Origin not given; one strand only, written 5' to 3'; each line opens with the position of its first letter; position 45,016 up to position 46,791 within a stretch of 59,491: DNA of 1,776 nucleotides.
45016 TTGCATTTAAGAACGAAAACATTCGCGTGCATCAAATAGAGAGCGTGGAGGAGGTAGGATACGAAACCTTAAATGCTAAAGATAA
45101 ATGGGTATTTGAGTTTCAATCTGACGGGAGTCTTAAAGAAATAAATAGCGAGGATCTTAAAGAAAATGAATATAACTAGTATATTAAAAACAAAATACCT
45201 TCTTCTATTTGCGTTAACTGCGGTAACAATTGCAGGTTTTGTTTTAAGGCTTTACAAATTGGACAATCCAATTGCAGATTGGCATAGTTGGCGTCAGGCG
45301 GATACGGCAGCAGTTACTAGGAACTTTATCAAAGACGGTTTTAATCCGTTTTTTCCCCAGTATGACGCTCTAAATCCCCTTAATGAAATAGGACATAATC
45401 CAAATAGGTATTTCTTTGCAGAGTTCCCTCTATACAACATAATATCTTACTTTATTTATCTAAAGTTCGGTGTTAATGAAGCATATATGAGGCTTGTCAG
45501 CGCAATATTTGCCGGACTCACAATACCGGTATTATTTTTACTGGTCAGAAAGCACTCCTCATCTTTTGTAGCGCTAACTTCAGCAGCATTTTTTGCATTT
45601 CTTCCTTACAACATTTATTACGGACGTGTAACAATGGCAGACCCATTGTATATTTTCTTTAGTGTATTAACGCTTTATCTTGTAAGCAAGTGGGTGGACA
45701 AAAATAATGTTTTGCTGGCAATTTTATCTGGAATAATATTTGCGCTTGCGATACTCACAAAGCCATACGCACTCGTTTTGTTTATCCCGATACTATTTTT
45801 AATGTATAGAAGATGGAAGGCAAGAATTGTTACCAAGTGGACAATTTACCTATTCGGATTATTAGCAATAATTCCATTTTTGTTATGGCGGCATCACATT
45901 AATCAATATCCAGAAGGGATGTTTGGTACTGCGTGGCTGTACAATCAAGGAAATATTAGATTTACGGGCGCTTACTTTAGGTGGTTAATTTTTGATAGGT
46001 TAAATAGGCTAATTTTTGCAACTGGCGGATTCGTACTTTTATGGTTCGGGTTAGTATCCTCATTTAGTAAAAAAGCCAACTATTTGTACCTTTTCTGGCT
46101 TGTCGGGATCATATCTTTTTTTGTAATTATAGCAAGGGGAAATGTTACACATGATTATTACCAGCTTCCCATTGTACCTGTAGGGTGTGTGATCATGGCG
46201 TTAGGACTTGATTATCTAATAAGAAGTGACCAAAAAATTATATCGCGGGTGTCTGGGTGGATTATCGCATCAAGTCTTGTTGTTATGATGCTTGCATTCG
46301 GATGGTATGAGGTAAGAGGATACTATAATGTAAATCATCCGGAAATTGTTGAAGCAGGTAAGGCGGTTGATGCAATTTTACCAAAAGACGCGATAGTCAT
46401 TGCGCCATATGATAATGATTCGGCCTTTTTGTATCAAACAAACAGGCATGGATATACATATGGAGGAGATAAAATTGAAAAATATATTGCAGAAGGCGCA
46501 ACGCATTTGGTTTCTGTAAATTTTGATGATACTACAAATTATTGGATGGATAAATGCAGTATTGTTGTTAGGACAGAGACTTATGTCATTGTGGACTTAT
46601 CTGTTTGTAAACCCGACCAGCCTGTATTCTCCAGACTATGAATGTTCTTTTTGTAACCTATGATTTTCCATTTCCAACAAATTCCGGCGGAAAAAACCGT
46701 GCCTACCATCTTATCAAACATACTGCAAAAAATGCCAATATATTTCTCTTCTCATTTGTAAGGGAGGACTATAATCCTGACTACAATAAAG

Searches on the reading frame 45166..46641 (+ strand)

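Call 17: search_protein_families(library=pfam, proteins=[window:45166-46641:+], max_evalue=0.01)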
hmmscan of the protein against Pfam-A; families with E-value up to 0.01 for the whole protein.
window:45166-46641:+ (491 aa): 2 families
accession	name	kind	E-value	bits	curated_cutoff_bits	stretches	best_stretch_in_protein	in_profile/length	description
PF13231.12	PMT_2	-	2.1e-14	54.5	26.1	1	96-241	12-160/160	Dolichyl-phosphate-mannose-protein mannosyltransferase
PF02366.24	PMT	-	3.1e-12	47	22.7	1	82-228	58-211/245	Dolichyl-phosphate-mannose-protein mannosyltransferase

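Call 54: search_protein_families(library=ncbifam, proteins=[window:45166-46641:+], max_evalue=0.00001)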
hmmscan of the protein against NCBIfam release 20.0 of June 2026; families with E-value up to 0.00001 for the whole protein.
window:45166-46641:+ (491 aa): 1 family
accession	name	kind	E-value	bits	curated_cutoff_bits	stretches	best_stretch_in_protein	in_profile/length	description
TIGR03663.1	TIGR03663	subfamily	5.7e-13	48.7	126.25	1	89-222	54-189/435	flippase activity-associated protein Agl23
